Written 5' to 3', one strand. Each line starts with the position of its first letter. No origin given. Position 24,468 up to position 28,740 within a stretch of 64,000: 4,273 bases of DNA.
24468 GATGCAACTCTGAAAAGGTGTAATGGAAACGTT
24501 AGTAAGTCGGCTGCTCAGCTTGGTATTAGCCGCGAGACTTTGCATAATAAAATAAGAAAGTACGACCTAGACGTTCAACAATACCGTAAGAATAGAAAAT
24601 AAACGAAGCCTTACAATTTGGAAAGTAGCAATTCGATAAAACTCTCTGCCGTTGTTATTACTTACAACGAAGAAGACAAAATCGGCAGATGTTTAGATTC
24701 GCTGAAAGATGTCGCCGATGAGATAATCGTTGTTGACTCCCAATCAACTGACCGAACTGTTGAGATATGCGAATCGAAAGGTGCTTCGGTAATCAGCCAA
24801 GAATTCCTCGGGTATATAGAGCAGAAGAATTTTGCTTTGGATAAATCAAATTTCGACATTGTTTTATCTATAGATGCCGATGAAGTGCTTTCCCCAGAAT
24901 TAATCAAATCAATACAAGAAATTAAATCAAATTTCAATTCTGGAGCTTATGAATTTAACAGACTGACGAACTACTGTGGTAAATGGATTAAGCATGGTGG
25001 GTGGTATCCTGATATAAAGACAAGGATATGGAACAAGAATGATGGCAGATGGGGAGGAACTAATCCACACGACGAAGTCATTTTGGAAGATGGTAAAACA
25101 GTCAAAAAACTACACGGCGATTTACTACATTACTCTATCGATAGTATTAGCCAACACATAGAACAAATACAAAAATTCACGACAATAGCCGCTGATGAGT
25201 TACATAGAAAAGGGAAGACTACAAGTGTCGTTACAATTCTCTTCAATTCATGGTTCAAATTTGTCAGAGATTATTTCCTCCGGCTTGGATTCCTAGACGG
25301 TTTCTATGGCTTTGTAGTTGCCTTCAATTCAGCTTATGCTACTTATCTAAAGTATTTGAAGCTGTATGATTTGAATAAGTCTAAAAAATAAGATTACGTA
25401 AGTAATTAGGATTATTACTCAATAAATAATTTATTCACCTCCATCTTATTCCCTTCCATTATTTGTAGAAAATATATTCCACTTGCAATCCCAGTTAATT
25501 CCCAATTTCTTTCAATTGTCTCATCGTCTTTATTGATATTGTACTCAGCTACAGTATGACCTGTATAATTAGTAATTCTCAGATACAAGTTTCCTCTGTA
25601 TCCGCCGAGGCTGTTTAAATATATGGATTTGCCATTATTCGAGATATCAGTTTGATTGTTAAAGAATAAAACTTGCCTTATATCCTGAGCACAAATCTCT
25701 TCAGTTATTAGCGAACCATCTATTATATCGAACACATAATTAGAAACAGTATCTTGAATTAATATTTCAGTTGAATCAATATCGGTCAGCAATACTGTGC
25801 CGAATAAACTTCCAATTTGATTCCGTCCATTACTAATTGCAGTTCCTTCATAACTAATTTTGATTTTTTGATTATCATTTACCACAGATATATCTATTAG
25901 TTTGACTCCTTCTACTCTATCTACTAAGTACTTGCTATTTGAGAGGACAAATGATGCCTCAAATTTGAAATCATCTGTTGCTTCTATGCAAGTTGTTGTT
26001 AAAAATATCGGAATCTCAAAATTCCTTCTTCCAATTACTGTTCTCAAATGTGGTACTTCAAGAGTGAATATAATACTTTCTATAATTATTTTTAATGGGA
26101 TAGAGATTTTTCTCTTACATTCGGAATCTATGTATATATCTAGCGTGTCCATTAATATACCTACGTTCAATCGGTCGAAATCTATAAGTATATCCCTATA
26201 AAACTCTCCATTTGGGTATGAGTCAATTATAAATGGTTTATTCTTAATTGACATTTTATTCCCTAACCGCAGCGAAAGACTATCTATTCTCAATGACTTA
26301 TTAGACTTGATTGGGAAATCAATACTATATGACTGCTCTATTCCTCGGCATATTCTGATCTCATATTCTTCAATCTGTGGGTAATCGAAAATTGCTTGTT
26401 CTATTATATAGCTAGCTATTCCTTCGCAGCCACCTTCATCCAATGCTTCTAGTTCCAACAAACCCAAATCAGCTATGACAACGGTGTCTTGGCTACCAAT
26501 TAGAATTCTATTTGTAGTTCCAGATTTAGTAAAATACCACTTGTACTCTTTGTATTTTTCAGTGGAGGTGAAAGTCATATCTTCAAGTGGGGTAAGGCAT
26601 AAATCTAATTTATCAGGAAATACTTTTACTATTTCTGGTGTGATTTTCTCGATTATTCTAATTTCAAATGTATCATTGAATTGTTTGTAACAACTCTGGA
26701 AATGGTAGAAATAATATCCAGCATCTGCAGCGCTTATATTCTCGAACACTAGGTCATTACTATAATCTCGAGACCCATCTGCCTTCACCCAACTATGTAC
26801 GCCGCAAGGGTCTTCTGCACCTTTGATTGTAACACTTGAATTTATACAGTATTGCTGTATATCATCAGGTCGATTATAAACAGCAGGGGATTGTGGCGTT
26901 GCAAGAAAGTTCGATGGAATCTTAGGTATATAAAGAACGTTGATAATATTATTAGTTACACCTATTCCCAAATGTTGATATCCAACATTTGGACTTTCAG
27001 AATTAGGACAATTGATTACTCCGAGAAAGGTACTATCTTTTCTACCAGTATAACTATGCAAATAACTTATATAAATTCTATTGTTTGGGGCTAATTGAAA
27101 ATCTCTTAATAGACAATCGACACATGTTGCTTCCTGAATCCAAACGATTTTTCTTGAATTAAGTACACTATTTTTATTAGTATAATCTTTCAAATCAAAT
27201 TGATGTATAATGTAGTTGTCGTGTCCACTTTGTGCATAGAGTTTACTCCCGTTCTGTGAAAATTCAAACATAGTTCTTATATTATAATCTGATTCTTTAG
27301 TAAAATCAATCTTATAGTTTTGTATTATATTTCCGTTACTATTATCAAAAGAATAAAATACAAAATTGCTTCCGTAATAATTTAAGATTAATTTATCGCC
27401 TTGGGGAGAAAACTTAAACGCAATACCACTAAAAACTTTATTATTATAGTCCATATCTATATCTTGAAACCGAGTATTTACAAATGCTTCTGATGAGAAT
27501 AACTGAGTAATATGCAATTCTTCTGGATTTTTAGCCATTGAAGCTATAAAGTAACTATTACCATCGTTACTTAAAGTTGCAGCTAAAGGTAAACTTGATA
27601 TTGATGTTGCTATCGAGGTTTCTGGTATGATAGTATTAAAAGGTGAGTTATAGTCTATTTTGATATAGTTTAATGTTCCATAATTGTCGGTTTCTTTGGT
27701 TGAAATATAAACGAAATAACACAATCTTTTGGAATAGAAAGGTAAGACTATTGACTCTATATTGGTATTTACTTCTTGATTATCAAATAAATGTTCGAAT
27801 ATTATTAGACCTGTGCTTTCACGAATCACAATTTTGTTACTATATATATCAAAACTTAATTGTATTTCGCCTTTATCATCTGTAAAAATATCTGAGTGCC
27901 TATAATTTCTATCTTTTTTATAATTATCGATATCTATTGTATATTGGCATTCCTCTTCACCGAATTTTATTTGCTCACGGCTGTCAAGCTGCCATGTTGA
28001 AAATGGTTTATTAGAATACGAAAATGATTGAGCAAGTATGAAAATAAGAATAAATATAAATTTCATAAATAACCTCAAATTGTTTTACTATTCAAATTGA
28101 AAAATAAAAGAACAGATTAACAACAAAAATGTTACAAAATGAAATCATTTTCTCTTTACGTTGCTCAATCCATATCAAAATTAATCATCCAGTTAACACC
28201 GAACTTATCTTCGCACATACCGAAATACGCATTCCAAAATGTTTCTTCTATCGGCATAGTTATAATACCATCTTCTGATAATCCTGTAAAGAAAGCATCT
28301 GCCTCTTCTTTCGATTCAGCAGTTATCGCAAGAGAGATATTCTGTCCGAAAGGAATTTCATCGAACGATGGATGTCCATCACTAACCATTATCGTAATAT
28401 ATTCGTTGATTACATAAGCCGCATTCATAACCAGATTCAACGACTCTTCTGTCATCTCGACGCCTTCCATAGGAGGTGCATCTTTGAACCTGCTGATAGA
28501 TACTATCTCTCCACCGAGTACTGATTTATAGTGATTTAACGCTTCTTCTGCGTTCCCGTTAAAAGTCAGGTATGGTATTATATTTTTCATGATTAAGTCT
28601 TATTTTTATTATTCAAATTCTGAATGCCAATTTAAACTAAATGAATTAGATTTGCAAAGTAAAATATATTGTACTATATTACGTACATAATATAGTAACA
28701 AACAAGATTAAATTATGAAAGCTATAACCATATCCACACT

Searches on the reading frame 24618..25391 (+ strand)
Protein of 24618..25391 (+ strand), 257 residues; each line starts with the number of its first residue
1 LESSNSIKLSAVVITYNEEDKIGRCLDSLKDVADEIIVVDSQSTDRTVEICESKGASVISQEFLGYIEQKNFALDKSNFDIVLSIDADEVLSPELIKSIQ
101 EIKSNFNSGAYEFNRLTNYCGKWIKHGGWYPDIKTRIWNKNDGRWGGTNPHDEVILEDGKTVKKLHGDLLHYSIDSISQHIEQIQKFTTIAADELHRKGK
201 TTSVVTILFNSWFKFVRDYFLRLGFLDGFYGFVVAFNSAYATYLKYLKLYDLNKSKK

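Call 32: search_protein_families(library=pfam, proteins=[window:24618-25391:+], max_evalue=0.001)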
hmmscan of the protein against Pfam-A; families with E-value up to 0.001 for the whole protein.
window:24618-25391:+ (257 aa): 3 families
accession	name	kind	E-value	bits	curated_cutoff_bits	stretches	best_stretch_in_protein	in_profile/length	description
PF00535.33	Glycos_transf_2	-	1e-20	74.8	23.3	1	10-128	1-129/168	Glycosyl transferase family 2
PF13641.12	Glyco_tranf_2_3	-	1.4e-05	25.7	27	1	9-99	3-107/230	Glycosyltransferase like family 2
PF13704.12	Glyco_tranf_2_4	-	0.00016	22.5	27.5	0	17-91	2-84/98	Glycosyl transferase family 2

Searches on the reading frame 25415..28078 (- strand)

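Call 32: search_protein_families(library=pfam, proteins=[window:25415-28078:-], max_evalue=0.001)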
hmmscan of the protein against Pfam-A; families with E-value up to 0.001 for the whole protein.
window:25415-28078:- (887 aa): 1 family
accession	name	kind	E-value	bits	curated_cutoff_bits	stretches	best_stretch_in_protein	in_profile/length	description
PF18962.6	Por_Secre_tail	-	0.00012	22.7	27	1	829-886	20-75/75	Secretion system C-terminal sorting domain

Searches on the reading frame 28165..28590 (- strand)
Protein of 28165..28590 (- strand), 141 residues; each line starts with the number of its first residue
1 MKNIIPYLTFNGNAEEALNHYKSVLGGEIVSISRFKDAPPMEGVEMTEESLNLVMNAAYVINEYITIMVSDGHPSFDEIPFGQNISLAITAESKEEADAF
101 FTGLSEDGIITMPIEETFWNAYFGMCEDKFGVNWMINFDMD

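Call 32: search_protein_families(library=pfam, proteins=[window:28165-28590:-], max_evalue=0.001)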
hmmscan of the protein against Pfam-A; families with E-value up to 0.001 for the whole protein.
window:28165-28590:- (141 aa): 2 families
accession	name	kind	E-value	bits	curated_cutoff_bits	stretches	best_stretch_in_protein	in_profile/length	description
PF06983.19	3-dmu-9_3-mt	-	1.7e-14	54.7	24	1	3-136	2-115/116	3-demethylubiquinone-9 3-methyltransferase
PF00903.31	Glyoxalase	-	1.8e-08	35.2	20.6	1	10-136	8-121/121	Glyoxalase/Bleomycin resistance protein/Dioxygenase superfamily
